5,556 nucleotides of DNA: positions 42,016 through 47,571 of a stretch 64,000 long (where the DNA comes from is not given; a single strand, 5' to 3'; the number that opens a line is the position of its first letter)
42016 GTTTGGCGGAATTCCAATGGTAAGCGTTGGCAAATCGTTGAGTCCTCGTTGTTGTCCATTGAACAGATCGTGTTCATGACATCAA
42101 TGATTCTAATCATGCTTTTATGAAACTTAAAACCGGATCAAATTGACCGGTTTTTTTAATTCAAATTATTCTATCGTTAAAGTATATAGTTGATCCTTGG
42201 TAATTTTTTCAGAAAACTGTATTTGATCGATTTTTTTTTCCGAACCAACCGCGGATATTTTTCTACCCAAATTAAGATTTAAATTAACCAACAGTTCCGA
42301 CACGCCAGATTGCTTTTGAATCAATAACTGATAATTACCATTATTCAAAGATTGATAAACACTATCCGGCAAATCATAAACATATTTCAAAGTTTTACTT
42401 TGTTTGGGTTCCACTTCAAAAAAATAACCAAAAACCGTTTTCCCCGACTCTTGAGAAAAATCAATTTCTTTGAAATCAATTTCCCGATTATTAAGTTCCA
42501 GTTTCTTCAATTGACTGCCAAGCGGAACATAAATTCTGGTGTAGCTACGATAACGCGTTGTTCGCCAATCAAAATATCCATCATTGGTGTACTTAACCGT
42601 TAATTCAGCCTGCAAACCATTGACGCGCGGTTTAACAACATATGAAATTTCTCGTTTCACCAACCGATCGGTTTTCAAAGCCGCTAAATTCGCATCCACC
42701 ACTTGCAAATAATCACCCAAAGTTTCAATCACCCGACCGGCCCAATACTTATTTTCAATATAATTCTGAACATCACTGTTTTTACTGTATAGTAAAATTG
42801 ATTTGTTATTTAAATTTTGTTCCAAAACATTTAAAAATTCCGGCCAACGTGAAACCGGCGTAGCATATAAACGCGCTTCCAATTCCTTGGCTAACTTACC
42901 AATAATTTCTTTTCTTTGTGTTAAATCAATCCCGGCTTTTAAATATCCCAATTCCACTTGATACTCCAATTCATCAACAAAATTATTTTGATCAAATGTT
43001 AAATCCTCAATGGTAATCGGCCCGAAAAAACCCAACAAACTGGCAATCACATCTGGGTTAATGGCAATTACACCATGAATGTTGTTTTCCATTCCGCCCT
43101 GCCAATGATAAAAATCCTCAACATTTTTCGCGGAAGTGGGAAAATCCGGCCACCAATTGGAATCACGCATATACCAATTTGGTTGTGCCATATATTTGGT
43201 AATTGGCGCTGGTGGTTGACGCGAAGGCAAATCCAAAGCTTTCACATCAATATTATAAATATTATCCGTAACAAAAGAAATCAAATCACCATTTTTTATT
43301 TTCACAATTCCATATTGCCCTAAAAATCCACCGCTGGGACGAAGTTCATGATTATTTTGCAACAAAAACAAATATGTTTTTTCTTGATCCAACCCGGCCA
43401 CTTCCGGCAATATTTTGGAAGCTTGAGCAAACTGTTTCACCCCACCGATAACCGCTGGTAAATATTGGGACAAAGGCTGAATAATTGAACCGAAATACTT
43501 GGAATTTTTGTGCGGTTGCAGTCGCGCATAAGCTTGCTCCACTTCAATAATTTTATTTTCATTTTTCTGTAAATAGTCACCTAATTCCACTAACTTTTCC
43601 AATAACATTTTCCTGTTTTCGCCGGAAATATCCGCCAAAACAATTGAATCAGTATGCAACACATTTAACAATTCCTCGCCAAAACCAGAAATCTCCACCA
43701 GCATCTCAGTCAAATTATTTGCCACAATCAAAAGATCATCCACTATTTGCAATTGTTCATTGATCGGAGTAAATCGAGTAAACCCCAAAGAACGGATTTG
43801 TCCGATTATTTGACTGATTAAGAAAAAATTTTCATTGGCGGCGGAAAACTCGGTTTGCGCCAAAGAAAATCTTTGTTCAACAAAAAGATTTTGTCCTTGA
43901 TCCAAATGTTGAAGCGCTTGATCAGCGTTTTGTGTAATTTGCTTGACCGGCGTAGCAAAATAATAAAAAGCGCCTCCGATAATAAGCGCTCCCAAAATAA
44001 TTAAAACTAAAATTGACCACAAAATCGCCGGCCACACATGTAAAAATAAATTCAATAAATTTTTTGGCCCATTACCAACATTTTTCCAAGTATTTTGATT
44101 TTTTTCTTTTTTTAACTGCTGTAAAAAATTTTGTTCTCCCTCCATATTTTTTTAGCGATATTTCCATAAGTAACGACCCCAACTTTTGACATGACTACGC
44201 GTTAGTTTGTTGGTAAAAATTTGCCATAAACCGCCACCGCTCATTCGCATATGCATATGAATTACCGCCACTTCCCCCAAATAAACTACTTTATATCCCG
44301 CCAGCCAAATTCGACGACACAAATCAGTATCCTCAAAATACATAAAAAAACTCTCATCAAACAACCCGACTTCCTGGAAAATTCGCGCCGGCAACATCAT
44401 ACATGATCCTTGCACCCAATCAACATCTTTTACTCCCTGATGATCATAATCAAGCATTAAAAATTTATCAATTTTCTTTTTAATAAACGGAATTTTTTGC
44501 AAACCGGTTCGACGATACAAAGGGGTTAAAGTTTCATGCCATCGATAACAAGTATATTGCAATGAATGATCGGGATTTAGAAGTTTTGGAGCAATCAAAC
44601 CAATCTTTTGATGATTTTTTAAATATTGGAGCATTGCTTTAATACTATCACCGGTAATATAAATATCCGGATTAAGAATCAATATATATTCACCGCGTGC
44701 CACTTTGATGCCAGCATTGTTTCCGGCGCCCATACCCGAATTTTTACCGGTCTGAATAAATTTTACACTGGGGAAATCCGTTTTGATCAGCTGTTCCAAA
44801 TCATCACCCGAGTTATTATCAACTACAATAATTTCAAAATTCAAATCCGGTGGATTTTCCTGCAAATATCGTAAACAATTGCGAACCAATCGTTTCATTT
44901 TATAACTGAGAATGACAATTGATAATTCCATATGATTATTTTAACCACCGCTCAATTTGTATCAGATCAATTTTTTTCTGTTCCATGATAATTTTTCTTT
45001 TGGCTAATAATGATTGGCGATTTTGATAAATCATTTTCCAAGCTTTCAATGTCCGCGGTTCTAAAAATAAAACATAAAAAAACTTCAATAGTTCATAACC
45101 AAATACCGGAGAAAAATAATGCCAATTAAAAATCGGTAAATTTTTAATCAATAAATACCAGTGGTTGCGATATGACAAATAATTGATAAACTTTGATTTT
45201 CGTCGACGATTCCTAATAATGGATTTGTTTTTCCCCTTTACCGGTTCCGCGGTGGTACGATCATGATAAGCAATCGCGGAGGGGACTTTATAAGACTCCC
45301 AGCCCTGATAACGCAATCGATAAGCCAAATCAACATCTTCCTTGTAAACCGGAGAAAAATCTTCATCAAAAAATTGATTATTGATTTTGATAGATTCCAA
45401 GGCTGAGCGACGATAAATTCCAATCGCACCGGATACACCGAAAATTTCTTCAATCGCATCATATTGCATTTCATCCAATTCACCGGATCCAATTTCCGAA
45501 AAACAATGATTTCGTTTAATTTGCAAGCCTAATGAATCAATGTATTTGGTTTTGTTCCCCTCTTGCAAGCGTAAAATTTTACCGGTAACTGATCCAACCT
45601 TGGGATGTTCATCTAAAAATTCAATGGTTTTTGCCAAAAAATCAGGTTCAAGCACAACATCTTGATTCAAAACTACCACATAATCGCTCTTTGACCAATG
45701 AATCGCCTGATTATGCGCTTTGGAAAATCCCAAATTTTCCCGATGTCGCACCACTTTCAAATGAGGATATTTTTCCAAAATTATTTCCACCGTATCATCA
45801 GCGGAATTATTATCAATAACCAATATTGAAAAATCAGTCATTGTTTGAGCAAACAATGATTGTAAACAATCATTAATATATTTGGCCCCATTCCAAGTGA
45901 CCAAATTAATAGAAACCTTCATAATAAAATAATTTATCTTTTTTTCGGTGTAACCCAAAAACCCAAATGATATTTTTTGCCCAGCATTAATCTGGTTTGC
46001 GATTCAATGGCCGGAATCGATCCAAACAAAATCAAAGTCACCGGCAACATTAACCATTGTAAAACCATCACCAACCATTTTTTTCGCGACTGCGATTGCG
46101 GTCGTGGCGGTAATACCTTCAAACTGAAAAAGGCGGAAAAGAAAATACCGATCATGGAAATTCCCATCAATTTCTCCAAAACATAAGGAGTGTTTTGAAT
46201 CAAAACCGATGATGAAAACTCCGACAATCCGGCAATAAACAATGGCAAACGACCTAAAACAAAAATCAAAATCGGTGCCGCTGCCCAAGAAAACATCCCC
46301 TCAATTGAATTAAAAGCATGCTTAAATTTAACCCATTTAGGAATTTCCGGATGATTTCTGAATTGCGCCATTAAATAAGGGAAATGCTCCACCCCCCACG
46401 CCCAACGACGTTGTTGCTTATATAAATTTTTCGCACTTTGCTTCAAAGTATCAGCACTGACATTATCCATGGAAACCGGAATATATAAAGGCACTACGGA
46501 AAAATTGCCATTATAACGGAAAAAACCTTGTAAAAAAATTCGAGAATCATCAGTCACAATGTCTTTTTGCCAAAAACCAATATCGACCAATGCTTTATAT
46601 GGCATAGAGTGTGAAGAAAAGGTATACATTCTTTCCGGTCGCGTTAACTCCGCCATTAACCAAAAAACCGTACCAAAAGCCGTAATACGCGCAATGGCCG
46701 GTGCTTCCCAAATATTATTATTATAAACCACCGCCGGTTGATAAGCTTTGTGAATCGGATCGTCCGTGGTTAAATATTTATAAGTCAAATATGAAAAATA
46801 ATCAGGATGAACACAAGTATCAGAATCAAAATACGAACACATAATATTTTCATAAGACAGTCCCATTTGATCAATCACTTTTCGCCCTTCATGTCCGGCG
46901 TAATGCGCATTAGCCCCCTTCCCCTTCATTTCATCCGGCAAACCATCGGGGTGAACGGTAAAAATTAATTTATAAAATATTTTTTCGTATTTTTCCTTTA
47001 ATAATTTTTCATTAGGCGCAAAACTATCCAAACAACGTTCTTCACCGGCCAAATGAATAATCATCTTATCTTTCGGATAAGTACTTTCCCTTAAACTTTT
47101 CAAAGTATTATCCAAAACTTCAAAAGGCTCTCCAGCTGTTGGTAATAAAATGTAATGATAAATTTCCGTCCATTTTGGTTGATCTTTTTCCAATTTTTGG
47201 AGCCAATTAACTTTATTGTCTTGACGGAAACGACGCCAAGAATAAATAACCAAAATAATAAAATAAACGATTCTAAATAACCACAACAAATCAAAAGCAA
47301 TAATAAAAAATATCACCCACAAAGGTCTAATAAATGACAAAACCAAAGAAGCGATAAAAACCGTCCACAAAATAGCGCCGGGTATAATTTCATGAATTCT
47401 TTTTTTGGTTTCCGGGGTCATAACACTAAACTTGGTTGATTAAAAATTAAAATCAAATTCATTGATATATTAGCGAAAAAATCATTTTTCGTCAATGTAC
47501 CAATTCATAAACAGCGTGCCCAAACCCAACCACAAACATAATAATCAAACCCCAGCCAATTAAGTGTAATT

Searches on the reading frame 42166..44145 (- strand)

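Call 49: search_protein_families(library=pfam, proteins=[window:42166-44145:-], max_evalue=0.00001)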
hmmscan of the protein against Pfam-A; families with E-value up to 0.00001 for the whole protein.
window:42166-44145:- (659 aa): 1 family
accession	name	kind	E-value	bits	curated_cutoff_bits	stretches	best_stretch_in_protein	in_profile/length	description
PF13196.11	DUF4012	-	1.3e-30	107.3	28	1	253-396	1-142/144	Protein of unknown function (DUF4012)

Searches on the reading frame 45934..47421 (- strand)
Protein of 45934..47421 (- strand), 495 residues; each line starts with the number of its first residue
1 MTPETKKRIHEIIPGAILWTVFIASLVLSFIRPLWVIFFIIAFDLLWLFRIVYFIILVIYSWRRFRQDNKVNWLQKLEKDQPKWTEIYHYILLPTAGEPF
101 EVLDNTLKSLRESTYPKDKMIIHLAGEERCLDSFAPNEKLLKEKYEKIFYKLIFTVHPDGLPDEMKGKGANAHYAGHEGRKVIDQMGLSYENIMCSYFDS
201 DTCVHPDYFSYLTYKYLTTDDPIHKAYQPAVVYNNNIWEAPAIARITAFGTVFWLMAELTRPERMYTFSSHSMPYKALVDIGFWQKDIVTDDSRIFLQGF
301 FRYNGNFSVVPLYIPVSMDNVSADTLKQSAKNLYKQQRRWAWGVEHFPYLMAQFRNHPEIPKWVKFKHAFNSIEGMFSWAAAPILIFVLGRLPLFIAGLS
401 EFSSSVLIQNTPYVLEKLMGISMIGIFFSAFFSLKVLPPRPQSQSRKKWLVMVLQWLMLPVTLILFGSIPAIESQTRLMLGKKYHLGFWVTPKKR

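Call 49: search_protein_families(library=pfam, proteins=[window:45934-47421:-], max_evalue=0.00001)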
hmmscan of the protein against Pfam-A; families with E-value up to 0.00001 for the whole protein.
window:45934-47421:- (495 aa): 1 family
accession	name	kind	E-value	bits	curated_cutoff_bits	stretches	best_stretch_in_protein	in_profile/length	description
PF13632.12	Glyco_trans_2_3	-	4.3e-10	40.2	27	1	198-394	5-153/198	Glycosyl transferase family group 2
